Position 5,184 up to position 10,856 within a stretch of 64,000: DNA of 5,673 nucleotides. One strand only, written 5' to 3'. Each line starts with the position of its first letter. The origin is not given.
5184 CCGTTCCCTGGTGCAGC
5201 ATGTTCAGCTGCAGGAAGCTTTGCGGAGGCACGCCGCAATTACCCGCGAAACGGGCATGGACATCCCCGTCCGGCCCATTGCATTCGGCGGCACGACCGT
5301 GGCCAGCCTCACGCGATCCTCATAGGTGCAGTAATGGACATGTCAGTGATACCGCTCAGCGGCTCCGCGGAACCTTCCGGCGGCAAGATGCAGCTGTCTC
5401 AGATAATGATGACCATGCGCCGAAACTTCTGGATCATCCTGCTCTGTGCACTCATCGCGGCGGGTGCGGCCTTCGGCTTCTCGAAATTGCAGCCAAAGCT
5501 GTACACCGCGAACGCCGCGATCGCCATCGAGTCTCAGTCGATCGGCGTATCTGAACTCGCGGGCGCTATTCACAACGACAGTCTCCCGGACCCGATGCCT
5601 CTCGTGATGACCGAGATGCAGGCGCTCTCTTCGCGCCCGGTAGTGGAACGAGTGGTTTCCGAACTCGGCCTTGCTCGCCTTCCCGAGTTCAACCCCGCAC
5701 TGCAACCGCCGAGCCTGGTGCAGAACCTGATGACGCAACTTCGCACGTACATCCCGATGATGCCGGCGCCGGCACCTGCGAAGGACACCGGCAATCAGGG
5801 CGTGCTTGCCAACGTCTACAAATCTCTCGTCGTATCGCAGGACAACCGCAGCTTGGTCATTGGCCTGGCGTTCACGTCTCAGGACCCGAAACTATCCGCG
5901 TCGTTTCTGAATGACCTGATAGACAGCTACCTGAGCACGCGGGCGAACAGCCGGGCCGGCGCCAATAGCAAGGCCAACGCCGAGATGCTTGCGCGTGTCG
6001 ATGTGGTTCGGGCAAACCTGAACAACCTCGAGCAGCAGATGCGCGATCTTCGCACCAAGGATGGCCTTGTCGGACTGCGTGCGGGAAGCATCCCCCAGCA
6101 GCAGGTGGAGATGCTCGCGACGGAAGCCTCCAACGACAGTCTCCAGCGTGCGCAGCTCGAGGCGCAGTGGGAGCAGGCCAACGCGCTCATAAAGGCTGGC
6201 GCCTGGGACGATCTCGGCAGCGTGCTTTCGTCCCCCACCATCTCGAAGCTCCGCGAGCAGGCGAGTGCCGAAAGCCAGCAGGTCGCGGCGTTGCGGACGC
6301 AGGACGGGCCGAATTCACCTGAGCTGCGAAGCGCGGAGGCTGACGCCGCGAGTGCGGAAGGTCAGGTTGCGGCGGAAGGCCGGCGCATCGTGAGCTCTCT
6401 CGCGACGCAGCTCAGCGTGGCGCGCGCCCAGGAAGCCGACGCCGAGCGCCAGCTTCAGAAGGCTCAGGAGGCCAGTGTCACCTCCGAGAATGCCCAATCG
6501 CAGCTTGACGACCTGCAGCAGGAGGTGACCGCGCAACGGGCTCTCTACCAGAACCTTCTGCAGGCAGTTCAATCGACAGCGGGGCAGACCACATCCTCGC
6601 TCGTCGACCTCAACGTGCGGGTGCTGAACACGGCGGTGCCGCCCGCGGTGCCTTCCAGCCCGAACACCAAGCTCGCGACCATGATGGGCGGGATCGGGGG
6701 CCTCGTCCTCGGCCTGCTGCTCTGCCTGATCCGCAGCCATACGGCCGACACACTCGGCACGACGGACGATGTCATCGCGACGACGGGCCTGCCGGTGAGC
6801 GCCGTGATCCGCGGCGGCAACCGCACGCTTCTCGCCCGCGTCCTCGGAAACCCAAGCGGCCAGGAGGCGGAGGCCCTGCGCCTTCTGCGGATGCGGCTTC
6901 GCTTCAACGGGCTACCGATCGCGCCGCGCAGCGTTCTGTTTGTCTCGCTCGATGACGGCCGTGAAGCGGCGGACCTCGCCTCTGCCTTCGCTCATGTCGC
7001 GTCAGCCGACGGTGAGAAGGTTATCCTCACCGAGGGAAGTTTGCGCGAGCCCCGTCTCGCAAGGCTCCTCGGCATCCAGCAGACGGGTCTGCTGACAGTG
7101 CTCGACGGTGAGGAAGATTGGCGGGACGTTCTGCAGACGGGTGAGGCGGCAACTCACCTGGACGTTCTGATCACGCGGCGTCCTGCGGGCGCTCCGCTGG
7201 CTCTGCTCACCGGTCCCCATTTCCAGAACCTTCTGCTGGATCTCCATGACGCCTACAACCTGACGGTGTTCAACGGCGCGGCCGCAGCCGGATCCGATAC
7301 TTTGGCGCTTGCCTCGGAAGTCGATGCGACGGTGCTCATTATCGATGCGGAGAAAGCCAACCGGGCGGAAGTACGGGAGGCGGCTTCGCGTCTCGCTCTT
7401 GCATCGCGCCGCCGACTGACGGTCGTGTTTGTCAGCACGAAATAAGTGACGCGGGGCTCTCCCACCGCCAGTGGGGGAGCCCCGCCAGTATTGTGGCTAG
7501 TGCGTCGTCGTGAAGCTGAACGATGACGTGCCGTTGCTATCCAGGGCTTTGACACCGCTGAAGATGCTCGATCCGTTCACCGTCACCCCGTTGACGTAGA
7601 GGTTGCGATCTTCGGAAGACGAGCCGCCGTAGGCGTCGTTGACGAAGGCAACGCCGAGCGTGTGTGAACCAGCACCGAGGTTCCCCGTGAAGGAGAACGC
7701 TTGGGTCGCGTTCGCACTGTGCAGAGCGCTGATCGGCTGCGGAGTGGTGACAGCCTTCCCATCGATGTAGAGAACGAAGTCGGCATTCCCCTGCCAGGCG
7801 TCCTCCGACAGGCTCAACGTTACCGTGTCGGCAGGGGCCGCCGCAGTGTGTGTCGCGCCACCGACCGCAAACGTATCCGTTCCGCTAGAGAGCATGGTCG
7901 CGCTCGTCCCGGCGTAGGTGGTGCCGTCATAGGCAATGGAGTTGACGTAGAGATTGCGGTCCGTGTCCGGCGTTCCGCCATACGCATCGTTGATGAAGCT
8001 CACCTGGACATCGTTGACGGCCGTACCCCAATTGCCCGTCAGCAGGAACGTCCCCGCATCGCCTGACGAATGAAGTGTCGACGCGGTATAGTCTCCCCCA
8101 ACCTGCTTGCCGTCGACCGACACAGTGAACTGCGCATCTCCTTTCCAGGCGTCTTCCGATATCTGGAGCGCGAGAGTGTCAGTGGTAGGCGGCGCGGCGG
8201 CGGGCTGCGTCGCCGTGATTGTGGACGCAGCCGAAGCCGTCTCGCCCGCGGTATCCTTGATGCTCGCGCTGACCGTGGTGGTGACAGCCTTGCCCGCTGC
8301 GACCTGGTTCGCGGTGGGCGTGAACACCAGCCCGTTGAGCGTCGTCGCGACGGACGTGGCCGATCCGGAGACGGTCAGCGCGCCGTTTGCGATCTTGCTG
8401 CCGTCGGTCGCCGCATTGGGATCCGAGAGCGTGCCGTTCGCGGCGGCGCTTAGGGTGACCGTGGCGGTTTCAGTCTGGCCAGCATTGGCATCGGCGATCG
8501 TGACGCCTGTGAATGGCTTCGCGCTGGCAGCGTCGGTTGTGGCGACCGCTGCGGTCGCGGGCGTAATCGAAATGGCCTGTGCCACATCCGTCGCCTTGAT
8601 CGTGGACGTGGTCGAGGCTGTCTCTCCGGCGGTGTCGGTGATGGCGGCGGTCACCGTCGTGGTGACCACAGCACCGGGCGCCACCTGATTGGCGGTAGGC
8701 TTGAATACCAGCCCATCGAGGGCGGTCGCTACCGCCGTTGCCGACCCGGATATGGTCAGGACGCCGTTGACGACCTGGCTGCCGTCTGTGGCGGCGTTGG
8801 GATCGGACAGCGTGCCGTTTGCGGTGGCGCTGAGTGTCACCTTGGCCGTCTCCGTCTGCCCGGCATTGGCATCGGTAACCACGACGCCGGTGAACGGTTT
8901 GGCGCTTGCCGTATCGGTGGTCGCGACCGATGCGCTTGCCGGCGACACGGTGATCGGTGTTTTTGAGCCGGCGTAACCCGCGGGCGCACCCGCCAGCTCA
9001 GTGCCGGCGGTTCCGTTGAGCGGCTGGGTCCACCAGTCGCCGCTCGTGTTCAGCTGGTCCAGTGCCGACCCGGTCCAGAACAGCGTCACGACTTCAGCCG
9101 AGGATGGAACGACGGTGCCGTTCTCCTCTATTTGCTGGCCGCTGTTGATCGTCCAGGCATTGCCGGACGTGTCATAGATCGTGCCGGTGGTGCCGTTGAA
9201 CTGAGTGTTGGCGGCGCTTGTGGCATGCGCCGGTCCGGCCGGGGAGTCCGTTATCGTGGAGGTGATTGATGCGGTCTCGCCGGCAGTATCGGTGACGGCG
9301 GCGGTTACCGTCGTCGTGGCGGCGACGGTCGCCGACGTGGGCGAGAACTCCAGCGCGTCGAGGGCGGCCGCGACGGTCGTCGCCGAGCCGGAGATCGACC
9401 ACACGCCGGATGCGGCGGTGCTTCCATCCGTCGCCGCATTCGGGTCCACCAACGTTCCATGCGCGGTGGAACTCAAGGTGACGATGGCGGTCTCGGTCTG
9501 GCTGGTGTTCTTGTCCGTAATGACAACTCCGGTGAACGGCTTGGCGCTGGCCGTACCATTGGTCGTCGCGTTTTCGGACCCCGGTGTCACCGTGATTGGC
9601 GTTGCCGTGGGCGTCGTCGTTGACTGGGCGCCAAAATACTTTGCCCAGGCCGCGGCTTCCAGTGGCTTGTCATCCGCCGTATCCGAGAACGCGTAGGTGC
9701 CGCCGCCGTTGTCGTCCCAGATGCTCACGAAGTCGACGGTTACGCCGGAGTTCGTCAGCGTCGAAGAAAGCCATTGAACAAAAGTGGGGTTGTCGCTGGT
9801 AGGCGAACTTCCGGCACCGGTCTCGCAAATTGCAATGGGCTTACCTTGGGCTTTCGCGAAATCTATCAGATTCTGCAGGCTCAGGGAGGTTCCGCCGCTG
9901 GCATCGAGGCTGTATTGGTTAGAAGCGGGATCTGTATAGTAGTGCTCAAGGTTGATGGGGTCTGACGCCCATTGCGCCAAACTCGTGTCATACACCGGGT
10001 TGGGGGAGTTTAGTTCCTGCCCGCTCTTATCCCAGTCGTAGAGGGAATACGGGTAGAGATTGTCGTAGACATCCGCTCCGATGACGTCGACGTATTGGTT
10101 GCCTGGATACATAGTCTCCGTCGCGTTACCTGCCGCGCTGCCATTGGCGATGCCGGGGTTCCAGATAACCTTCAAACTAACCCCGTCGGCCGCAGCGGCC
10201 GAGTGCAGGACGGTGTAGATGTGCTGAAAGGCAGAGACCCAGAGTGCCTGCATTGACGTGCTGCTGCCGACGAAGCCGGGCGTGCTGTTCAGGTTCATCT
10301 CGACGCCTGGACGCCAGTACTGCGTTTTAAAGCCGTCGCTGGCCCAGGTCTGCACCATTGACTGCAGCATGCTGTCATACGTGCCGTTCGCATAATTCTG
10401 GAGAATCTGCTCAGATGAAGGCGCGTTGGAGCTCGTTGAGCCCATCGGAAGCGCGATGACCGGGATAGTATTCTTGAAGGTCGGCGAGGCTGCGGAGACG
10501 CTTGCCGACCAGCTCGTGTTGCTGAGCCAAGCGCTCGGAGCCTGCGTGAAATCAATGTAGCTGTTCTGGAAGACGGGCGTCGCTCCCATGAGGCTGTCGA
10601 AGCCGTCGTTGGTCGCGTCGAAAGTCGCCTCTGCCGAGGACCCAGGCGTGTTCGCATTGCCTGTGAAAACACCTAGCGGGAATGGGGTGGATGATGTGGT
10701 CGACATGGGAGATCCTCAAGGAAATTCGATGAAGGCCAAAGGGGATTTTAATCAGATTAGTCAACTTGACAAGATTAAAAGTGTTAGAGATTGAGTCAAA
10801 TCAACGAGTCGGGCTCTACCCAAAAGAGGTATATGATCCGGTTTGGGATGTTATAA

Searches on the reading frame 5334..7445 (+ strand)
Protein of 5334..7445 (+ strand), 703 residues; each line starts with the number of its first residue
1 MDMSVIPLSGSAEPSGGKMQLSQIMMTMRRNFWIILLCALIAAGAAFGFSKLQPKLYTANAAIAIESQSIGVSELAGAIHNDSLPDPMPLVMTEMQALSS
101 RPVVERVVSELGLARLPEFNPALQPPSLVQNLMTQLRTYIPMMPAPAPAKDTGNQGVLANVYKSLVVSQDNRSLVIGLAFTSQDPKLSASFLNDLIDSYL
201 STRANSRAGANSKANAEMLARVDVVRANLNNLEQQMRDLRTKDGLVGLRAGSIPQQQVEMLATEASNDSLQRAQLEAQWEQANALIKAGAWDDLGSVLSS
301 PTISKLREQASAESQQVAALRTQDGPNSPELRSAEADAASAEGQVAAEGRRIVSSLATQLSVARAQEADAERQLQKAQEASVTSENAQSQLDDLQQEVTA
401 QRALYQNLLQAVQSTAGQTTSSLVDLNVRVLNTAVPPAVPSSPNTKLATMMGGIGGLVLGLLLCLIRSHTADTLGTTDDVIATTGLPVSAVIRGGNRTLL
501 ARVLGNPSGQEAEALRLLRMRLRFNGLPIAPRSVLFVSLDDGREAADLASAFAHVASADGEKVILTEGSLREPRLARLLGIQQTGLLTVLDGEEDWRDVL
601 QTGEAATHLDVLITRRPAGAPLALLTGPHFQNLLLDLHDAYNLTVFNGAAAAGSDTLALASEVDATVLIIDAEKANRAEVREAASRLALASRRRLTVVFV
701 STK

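Call 8: search_protein_families(library=pfam, proteins=[window:5334-7445:+], max_evalue=0.001)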
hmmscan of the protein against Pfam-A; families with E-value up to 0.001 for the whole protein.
window:5334-7445:+ (703 aa): 2 families
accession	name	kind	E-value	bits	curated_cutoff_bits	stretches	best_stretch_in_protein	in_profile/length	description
PF02706.20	Wzz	-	2e-11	44.5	25.5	1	19-111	3-91/91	Chain length determinant protein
PF13807.11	GNVR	-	1.5e-09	38.1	27.7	1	388-468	4-81/82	G-rich domain on putative tyrosine kinase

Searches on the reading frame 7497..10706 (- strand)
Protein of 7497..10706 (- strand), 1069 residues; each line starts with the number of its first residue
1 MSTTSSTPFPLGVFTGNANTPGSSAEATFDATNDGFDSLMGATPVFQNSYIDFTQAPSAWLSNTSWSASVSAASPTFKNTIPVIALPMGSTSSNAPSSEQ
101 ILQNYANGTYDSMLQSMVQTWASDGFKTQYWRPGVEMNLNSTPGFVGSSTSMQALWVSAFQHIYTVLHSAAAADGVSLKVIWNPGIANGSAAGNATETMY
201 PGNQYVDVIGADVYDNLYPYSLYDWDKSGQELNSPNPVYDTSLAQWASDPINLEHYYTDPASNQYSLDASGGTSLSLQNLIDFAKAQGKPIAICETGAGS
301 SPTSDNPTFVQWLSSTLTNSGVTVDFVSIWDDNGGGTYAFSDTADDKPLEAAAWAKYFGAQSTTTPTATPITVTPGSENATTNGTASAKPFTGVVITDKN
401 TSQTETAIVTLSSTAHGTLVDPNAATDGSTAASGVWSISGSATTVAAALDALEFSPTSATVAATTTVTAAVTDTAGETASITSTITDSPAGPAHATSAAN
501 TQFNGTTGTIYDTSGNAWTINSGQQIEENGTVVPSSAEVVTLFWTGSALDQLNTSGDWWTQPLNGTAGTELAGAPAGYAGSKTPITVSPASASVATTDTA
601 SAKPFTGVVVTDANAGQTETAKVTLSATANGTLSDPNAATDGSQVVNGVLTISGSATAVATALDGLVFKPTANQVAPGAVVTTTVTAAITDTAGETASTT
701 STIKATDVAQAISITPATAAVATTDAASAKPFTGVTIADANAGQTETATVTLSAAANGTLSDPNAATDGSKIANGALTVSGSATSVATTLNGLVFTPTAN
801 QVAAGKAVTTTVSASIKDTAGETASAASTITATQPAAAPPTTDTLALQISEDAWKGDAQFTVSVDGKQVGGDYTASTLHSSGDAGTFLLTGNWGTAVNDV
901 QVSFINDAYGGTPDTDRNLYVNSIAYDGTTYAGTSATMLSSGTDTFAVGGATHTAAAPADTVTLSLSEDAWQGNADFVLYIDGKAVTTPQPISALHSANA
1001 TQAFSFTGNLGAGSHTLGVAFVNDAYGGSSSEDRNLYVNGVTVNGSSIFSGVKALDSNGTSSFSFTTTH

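Call 8: search_protein_families(library=pfam, proteins=[window:7497-10706:-], max_evalue=0.001)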
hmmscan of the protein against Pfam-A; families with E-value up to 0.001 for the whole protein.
window:7497-10706:- (1069 aa): 2 families
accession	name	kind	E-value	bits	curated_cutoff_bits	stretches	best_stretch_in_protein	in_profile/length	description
PF16841.11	CBM60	-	4.5e-30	104.4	28.2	2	844-936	1-86/91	Ca-dependent carbohydrate-binding module xylan-binding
PF02156.21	Glyco_hydro_26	-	0.00036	20.4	20.2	0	194-218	210-235/311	Glycosyl hydrolase family 26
